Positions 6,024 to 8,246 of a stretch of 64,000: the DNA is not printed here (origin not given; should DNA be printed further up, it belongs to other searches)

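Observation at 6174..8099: Radical SAM (B12-binding class) enzyme fused to a C-terminal STAS/anti-sigma-antagonist-like domain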

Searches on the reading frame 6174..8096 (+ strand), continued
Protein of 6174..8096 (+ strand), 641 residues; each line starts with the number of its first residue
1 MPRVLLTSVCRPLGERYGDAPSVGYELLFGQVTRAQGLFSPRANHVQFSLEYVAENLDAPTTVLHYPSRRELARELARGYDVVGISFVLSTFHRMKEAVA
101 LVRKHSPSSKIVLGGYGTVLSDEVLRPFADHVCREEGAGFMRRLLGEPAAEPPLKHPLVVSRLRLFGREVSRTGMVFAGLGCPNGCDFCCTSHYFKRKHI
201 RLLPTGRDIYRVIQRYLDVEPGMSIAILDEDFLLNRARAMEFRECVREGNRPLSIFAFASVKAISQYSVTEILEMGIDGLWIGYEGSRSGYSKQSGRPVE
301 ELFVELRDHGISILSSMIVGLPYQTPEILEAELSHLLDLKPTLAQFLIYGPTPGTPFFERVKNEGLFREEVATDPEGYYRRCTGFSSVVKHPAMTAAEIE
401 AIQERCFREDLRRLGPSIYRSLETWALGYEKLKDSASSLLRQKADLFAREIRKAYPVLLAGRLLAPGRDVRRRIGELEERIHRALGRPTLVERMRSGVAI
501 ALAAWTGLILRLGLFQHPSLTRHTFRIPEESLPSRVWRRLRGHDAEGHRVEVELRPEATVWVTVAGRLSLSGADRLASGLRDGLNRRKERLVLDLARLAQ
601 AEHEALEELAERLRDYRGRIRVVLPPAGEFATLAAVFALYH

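Call 14: find_encoding_contigs(protein=P0026, flank=10000, max_places=2)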
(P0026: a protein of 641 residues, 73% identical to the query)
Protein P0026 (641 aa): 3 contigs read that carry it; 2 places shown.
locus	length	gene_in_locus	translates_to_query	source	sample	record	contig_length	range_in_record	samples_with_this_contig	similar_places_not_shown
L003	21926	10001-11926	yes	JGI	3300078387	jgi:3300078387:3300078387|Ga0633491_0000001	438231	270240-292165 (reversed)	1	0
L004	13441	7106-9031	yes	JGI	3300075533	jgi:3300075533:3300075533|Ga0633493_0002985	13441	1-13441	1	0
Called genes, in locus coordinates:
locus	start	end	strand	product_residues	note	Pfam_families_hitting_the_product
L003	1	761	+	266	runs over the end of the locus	-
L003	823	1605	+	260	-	-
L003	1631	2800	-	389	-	PF14870:PSII_BNR (faint), PF15902:Sortilin-Vps10 (faint)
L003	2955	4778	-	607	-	PF00009:GTP_EFTU, PF01926:MMR_HSR1 (weak), PF22042:EF-G_D2, PF03144:GTP_EFTU_D2, PF00679:EFG_C, PF21018:BipA_C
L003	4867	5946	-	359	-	PF02276:CytoC_RC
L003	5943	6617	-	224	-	-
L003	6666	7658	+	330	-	PF00316:FBPase, PF18913:FBPase_C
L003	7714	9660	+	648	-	-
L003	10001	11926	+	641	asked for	PF02310:B12-binding (weak), PF04055:Radical_SAM (weak), PF13466:STAS_2 (weak)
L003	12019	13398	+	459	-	PF03060:NMO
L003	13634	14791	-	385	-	-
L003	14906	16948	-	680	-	-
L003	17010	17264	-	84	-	-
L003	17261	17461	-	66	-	-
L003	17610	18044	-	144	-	PF04140:ICMT (weak), PF04191:PEMT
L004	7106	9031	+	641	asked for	PF02310:B12-binding (weak), PF04055:Radical_SAM (weak), PF13466:STAS_2 (weak)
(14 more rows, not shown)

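Call 26: search_protein_representatives(protein=window:6174-8096:+)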
Query: 641 residues. Proteins with E-value up to 0.001 (for the whole library): 4331; up to 1e-10: 764; up to 1e-30: 284. The best 150 are listed.
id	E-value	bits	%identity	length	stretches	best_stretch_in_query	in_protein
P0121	9.2e-239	810.6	55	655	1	3-627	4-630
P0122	6.5e-198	675.7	55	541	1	1-527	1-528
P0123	2.8e-177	607.5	67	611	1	95-490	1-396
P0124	1.3e-164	565.7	68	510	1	3-356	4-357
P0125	2.0e-151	522.1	49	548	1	3-531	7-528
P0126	1.6e-139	482.8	49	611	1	2-528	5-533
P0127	7.1e-133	460.8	43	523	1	3-525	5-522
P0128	2.6e-132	459.0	42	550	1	3-531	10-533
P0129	4.5e-129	448.3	49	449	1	169-623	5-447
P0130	5.3e-124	431.5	43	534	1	2-515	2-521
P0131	6.7e-123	427.9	54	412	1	240-627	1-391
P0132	1.7e-122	426.5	38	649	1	3-623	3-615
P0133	3.3e-122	425.6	66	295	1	347-640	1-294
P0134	7.0e-116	404.7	40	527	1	1-526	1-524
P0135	1.1e-115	404.0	38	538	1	3-524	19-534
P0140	8.8e-104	364.7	35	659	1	1-624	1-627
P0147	1.4e-91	324.4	46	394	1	255-630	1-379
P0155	2.5e-86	307.1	33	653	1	3-629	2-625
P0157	6.8e-86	305.6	37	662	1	3-636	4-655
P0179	1.8e-68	248.1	35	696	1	3-490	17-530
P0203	5.0e-63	230.1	34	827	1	2-507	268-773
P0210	1.3e-62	228.8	35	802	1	2-516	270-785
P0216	2.1e-61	224.7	34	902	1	4-488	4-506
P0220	9.4e-61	222.6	32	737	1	2-438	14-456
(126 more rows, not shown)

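Call 27: search_protein_families(library=pfam, proteins=[P0121, P0132, P0140, P0155, P0157, P0125, P0127, P0203, P0216, P0220], max_evalue=0.01)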
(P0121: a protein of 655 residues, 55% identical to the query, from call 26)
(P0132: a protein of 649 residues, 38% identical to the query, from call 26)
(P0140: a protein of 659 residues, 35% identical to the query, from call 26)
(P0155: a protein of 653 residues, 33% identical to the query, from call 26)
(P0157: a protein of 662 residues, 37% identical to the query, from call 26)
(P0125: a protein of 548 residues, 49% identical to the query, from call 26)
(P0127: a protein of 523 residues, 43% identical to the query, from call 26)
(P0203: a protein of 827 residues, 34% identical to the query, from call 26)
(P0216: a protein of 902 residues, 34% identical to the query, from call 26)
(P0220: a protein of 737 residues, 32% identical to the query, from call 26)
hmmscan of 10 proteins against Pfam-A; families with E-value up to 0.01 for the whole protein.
P0121 (655 aa): 2 families
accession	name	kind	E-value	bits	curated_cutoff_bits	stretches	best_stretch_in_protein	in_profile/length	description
PF04055.27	Radical_SAM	-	2.2e-07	31.6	29.5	1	181-331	5-160/166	Radical SAM superfamily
PF02310.24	B12-binding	-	4.1e-06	27.1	32.1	1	71-144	41-119/121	B12 binding domain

P0132 (649 aa): 3 families
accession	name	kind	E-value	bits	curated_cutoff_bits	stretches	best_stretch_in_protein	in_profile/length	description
PF04055.27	Radical_SAM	-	5.3e-08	33.6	29.5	1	179-337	5-165/166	Radical SAM superfamily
PF02310.24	B12-binding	-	1.1e-07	32.2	32.1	1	71-140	41-117/121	B12 binding domain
PF01740.26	STAS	-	0.0025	18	22.6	1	551-617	10-80/106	STAS domain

P0140 (659 aa): 3 families
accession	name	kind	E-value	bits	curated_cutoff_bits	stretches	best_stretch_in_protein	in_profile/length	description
PF02310.24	B12-binding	-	1.4e-06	28.5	32.1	1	74-141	44-118/121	B12 binding domain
PF04055.27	Radical_SAM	-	3.9e-05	24.3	29.5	1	178-340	4-164/166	Radical SAM superfamily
PF01740.26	STAS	-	0.00047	20.3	22.6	1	564-627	12-77/106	STAS domain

P0155 (653 aa): 2 families
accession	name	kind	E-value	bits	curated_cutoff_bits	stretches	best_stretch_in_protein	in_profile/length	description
PF04055.27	Radical_SAM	-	1.2e-10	42.3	29.5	1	180-339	2-166/166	Radical SAM superfamily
PF02310.24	B12-binding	-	3.8e-09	36.8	32.1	1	48-144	15-120/121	B12 binding domain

P0157 (662 aa): 2 families
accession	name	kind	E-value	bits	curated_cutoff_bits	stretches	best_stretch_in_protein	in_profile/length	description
PF02310.24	B12-binding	-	1.1e-08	35.4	32.1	1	47-145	12-120/121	B12 binding domain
PF04055.27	Radical_SAM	-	2.1e-07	31.7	29.5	1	179-344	2-164/166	Radical SAM superfamily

P0125 (548 aa): 2 families
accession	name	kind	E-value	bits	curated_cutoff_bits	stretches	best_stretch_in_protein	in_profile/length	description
PF02310.24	B12-binding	-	1.5e-08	34.9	32.1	1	52-146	16-120/121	B12 binding domain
PF04055.27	Radical_SAM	-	9.3e-08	32.8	29.5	1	181-333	5-160/166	Radical SAM superfamily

P0127 (523 aa): 3 families
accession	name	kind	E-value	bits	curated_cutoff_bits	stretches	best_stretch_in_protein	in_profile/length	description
PF04055.27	Radical_SAM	-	7.5e-10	39.7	29.5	1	179-332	4-161/166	Radical SAM superfamily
PF02310.24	B12-binding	-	5.3e-05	23.5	32.1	1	80-145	51-120/121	B12 binding domain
PF13282.11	DUF4070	-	0.0011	19.5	22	0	356-430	1-69/144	Domain of unknown function (DUF4070)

P0203 (827 aa): 2 families
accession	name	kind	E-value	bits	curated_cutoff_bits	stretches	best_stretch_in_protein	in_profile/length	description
PF04055.27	Radical_SAM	-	5.6e-05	23.8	29.5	1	451-611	4-165/166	Radical SAM superfamily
PF02310.24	B12-binding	-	0.00025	21.3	32.1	1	326-389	32-96/121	B12 binding domain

P0216 (902 aa): 5 families
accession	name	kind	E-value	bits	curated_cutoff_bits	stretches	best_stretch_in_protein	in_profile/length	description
PF00561.26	Abhydrolase_1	-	1.9e-30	106.8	25.8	1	617-871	2-245/245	alpha/beta hydrolase fold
PF12697.13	Abhydrolase_6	-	3.3e-16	61.1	26.3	1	618-872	1-212/217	Alpha/beta hydrolase family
PF04055.27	Radical_SAM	-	1.8e-07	31.9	29.5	1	191-358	5-166/166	Radical SAM superfamily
PF12146.15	Hydrolase_4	-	4.3e-06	26.6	27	1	617-722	6-116/239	Serine aminopeptidase, S33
PF02310.24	B12-binding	-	0.00088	19.5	32.1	1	60-115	35-91/121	B12 binding domain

P0220 (737 aa): 3 families
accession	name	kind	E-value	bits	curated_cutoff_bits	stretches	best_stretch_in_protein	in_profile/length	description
PF02310.24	B12-binding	-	1e-09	38.7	32.1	1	75-151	31-112/121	B12 binding domain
PF04055.27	Radical_SAM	-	2.8e-09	37.8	29.5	1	196-355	2-164/166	Radical SAM superfamily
PF01442.23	Apolipoprotein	-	0.0045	17.2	90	0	628-734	9-120/190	Apolipoprotein A1/A4/E domain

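Call 31: predict_structure(alignment_id=A1)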
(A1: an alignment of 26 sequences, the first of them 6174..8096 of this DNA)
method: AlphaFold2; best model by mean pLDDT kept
length: 641 residues; sequences in the alignment: 26
mean_pLDDT: 70.8   pTM: 0.63
mean pLDDT of the five models: 70.8, 68.9, 68.1, 63.2, 60.2
residues with pLDDT >= 90: 125; 70-90: 253; 50-70: 145; < 50: 118
segments of 3 or more residues with pLDDT < 50: 12-48, 155-174, 178-201, 379-384, 516-532, 637-641
pLDDT, mean of each block of 10 residues (from residue 1): 78 38 29 30 40 71 69 86 77 72 94 70 76 73 83 44 30 46 35 34 69 69 65 83 92 83 90 93 67 73 94 81 75 89 69 59 74 56 53 59 76 85 95 94 93 89 88 95 93 87 75 49 34 69 82 65 85 88 81 79 77 79 63 46 28
secondary structure, 60 per line:
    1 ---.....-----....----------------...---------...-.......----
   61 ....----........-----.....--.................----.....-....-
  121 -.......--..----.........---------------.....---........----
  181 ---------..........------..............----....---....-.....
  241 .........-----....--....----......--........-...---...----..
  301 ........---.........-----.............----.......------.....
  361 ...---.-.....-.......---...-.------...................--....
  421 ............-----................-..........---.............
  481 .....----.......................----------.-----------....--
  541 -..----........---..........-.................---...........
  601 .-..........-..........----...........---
elements in order: E4-8 H14-17 H50-56 E61-64 H69-76 E82-86 H89-105 E110-114 H116-119 H122-128 H137-145 E161-165 E169-176 H190-199 H206-219 E224-227 H231-234 H236-249 E255-258 H261-264 H269-274 E277-284 H299-308 E312-320 H326-338 E343-349 H356-363 H369-373 H375-381 H396-414 H417-432 H438-453 H455-464 H468-485 H490-512 H535-538 E548-555 E559-568 H570-586 E590-601 H603-612 H614-619 E620-623 H628-638

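Call 36: find_encoding_contigs(protein=P0132, flank=8000, max_places=3)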
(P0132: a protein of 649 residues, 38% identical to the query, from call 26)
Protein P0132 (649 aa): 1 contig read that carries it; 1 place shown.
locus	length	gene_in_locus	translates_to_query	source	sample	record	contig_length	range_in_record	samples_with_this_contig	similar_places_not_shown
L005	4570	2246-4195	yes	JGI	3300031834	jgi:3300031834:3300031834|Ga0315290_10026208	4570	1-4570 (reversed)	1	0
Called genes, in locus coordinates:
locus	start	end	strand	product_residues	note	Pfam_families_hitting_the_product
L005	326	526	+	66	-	PF00313:CSD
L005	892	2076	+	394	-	PF00270:DEAD, PF04851:ResIII, PF14617:CMS1 (weak), PF00271:Helicase_C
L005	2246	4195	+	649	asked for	PF02310:B12-binding (weak), PF04055:Radical_SAM (weak)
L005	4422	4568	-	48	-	?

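Call 37: find_encoding_contigs(protein=P0140, flank=8000, max_places=3)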
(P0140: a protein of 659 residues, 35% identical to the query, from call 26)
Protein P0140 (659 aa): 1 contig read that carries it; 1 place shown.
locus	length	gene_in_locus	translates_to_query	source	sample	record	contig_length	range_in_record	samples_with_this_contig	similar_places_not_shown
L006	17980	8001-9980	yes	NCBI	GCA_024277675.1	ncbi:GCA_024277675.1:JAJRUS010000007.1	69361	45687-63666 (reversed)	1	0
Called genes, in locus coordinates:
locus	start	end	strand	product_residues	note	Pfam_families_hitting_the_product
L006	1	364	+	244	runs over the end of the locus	PF00005:ABC_tran, PF13304:AAA_21 (faint)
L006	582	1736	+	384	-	PF01041:DegT_DnrJ_EryC1, PF00155:Aminotran_1_2 (weak)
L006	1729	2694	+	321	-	PF00535:Glycos_transf_2, PF13641:Glyco_tranf_2_3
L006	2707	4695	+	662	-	PF00551:Formyl_trans_N, PF02911:Formyl_trans_C, PF01370:Epimerase, PF16363:GDP_Man_Dehyd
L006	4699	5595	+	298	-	PF01522:Polysacc_deac_1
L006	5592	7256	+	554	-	PF02366:PMT, PF13231:PMT_2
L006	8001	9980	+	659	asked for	PF02310:B12-binding (weak)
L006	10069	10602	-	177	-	PF03843:Slp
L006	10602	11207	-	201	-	PF13036:LpoB, PF16539:FlgT_M (weak)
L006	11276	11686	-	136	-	PF07233:DUF1425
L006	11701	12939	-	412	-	PF00515:TPR_1 (faint), PF07719:TPR_2 (faint)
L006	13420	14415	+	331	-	PF13487:HD_5, PF01966:HD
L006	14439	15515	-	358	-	PF20706:GT4-conflict, PF00534:Glycos_transf_1, PF13692:Glyco_trans_1_4, PF13524:Glyco_trans_1_2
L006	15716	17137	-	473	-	PF13576:Pentapeptide_3, PF07885:Ion_trans_2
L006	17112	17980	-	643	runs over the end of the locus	PF13522:GATase_6, PF13537:GATase_7, PF00733:Asn_synthase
